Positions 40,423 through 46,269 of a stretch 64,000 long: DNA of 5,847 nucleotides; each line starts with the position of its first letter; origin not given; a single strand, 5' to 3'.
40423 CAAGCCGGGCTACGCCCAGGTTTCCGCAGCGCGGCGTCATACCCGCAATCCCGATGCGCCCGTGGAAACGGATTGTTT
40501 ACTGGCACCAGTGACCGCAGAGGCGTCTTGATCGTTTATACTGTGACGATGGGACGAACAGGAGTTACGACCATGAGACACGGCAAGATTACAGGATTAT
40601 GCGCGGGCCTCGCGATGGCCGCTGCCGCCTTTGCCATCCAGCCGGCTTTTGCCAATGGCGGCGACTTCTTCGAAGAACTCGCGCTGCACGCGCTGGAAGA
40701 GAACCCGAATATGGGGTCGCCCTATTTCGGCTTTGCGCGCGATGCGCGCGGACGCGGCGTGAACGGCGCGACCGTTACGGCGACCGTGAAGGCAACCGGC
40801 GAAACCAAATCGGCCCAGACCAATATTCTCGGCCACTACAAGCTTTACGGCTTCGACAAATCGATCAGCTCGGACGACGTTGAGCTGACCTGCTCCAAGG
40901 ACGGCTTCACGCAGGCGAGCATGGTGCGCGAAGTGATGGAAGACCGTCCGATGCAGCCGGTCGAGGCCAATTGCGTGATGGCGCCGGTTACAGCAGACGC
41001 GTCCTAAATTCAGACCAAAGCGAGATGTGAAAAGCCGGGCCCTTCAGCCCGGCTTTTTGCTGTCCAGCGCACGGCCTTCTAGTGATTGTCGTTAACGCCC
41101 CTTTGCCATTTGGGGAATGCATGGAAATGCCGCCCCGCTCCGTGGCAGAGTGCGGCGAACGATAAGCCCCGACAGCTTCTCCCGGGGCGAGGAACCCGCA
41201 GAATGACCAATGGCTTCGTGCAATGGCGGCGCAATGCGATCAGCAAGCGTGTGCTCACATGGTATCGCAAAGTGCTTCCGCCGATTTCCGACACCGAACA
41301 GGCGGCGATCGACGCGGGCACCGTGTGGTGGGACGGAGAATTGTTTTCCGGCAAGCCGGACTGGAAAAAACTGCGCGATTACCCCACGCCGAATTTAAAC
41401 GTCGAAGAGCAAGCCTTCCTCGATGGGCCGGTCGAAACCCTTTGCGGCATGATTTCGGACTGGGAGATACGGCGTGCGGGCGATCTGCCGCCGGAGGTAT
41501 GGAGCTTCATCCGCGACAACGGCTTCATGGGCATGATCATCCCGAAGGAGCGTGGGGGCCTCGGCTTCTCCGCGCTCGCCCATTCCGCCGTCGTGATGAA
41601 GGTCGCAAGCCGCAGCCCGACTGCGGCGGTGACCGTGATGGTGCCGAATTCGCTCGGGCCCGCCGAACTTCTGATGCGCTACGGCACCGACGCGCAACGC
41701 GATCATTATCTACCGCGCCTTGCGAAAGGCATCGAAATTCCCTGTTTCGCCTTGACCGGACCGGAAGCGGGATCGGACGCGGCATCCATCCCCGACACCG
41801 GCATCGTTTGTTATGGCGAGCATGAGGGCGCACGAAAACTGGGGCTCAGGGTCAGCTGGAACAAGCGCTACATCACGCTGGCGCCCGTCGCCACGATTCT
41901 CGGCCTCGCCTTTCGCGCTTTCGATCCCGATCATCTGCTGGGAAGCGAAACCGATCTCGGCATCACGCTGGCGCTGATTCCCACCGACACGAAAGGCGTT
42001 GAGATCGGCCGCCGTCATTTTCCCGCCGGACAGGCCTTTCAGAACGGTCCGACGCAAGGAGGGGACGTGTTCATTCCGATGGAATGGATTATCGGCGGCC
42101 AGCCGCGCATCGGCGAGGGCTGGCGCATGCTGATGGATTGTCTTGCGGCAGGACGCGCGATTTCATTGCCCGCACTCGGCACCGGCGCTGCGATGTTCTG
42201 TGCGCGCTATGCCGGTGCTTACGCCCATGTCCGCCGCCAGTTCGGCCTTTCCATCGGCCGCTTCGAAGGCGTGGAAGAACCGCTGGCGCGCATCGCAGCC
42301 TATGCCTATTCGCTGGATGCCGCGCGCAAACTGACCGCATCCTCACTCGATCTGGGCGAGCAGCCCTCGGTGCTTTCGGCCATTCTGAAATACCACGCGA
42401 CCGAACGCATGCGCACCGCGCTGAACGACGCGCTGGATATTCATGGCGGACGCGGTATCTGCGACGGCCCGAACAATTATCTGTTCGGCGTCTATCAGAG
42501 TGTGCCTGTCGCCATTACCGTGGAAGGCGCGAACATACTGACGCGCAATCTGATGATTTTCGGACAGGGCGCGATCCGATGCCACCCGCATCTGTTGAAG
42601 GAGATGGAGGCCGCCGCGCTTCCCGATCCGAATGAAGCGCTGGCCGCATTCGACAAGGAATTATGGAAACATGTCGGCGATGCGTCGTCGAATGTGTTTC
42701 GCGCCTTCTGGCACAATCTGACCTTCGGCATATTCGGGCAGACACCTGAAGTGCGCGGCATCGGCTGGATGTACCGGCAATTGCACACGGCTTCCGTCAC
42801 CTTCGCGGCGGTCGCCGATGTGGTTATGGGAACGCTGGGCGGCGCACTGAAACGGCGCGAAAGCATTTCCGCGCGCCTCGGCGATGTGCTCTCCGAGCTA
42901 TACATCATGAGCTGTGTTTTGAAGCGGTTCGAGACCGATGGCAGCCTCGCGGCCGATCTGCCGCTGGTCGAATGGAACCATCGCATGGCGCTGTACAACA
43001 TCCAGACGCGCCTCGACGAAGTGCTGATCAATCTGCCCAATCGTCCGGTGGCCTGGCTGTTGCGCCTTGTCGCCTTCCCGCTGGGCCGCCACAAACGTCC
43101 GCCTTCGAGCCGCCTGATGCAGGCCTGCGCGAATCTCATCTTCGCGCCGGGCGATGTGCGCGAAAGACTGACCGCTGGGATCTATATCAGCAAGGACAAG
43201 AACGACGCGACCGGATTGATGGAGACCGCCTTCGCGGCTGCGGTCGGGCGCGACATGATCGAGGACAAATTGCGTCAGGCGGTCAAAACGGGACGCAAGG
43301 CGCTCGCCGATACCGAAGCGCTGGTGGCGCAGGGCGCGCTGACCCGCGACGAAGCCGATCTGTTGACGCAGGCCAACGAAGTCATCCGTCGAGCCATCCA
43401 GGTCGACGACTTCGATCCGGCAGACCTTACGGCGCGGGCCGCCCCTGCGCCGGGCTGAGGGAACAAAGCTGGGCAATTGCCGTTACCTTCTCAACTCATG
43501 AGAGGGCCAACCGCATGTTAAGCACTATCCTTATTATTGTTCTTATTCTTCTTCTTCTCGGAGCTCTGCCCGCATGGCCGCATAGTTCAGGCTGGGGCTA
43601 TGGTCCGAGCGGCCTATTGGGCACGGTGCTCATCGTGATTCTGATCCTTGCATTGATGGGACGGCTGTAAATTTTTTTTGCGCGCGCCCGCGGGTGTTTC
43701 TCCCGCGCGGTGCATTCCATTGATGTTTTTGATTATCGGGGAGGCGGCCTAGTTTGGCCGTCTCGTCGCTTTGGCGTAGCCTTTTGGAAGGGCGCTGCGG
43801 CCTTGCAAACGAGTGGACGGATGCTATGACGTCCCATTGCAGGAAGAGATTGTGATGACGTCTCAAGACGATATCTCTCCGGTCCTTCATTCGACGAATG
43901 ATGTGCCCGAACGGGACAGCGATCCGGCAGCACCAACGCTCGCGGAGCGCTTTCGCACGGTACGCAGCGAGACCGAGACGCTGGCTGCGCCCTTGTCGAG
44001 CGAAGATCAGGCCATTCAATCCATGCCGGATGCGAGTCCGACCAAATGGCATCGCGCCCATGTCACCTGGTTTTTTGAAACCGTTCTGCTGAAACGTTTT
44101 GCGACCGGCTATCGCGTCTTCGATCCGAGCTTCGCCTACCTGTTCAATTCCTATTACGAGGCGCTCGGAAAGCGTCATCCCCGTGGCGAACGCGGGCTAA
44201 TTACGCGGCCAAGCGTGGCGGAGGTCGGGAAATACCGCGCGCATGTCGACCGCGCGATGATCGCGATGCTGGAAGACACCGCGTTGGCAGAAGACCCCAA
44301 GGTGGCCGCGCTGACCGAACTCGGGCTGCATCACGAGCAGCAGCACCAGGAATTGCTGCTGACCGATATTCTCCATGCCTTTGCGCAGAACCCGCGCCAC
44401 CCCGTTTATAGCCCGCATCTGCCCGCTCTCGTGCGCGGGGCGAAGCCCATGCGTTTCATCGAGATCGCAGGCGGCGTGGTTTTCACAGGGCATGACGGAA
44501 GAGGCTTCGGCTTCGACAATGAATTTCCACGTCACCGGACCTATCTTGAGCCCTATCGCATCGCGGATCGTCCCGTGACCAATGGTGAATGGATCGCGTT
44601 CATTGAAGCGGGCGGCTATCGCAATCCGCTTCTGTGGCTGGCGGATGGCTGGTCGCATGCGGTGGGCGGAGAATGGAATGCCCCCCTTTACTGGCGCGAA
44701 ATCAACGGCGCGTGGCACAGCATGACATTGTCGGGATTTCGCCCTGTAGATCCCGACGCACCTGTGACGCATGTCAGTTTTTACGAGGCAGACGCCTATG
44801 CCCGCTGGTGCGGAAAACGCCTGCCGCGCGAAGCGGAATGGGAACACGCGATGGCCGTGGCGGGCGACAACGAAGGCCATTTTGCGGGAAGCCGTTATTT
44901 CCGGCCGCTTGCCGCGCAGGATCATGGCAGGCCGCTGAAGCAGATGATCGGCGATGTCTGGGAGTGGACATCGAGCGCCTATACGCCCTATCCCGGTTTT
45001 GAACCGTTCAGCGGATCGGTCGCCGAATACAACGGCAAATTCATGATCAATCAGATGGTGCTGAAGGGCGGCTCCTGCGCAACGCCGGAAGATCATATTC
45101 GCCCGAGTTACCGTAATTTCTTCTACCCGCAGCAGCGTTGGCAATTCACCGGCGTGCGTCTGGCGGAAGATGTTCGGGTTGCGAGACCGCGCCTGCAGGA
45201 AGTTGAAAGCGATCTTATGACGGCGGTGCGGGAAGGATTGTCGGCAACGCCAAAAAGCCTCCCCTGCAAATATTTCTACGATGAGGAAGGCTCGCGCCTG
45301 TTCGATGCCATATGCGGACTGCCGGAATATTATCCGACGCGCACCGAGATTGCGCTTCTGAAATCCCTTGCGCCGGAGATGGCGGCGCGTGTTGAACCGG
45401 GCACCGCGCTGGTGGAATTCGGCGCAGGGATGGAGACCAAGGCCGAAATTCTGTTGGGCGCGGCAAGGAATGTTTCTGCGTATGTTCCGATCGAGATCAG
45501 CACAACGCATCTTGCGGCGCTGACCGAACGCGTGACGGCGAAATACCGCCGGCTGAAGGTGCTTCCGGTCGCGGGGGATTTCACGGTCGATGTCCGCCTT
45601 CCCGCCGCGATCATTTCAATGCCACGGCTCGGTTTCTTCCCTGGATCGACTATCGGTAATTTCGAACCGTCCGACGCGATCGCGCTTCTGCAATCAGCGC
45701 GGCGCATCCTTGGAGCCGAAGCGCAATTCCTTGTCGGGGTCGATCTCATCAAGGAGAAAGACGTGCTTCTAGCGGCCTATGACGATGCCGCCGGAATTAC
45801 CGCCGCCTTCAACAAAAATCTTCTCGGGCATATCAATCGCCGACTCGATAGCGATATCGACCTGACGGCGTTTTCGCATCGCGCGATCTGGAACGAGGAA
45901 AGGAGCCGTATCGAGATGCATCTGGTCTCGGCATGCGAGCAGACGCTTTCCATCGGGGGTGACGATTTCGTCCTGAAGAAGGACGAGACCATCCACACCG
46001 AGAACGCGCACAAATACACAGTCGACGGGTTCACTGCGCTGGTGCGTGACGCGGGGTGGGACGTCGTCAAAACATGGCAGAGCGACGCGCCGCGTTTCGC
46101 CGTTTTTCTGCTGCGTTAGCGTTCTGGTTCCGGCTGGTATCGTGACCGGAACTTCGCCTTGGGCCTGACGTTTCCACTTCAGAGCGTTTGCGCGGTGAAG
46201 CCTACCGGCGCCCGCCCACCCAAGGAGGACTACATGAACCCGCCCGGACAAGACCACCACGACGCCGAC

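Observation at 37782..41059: Five-gene operon: Tat-exported flavin amine oxidase, two small polytopic membrane proteins and two secreted paralogues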

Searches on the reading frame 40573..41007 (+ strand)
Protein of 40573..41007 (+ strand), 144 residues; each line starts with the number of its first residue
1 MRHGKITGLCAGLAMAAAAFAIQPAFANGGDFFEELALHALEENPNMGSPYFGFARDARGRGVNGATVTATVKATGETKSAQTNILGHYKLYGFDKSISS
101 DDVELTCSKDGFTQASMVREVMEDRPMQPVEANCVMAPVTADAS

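Call 3: search_protein_families(library=pfam, proteins=[window:40573-41007:+], max_evalue=1)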
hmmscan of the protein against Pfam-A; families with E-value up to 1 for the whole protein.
window:40573-41007:+ (144 aa): 3 families
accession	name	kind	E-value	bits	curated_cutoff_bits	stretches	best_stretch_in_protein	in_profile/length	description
PF13620.12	CarboxypepD_reg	-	8.1e-07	29.7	32.3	1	53-116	4-63/82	Carboxypeptidase regulatory-like domain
PF10723.15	RepB-RCR_reg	-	0.019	15.4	21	1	87-124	38-75/81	Replication regulatory protein RepB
PF13715.12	CarbopepD_reg_2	-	0.14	12.6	32.2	1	69-116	16-59/88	CarboxypepD_reg-like domain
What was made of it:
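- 40573..41007 (+): g5: paralogue of g4 (144 aa). PF13620 at 29.7 bits, just below the cutoff (call 3).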

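Call 4: search_protein_families(library=ncbifam, proteins=[window:40573-41007:+], max_evalue=1)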
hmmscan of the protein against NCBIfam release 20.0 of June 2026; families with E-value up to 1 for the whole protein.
window:40573-41007:+ (144 aa): 1 family
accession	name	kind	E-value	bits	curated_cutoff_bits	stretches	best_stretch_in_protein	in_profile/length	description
NF010256.0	PRK13702.1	subfamily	0.11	12.6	87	1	101-125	54-78/85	replication regulatory protein RepA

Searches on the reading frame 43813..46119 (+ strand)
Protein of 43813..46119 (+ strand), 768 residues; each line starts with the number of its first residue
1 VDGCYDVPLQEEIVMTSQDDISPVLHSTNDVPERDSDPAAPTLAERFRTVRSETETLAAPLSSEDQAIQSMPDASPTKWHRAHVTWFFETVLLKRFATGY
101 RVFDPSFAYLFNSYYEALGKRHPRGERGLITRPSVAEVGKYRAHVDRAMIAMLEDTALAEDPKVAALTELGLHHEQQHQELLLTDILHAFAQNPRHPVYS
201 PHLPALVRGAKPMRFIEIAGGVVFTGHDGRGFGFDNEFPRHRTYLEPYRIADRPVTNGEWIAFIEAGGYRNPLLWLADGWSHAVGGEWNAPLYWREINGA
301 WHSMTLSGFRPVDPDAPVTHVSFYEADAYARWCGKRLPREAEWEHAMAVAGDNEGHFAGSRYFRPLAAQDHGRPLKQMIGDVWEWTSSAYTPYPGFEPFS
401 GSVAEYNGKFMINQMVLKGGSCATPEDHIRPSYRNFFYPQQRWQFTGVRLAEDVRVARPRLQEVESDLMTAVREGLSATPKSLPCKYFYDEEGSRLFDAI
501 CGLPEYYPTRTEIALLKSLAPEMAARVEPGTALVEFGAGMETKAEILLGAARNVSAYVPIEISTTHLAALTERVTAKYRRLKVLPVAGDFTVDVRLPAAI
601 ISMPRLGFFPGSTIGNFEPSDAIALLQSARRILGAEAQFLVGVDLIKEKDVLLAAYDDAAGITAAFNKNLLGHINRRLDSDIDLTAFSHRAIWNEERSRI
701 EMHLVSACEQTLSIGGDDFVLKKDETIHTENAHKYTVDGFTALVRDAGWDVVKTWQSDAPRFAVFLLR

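Call 42: search_protein_families(library=ncbifam, proteins=[window:43813-46119:+], max_evalue=0.00001)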
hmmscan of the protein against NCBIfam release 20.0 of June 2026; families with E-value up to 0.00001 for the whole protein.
window:43813-46119:+ (768 aa): 6 families
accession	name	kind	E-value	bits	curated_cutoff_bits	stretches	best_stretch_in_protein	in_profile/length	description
TIGR03440.2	egtB_TIGR03440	equivalog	1e-172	574.9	360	1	43-451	1-413/413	ergothioneine biosynthesis protein EgtB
TIGR03438.1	egtD_ergothio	equivalog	6.8e-113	376.8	290.9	1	468-766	2-300/301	L-histidine N(alpha)-methyltransferase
NF041186.1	SenA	equivalog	1.8e-101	340.3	420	1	40-451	5-381/382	selenoneine synthase SenA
TIGR03439.1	methyl_EasF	subfamily_domain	1.7e-49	168.5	205.55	1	461-763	6-318/321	EasF family methyltransferase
TIGR04344.1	ovoA_Nterm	equivalog_domain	1.5e-30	106.4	400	1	131-450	103-443/444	5-histidylcysteine sulfoxide synthase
TIGR04373.1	egtB_X_signatur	signature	1.8e-07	31.2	71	1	409-449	7-47/50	EgtB-related enzyme signature domain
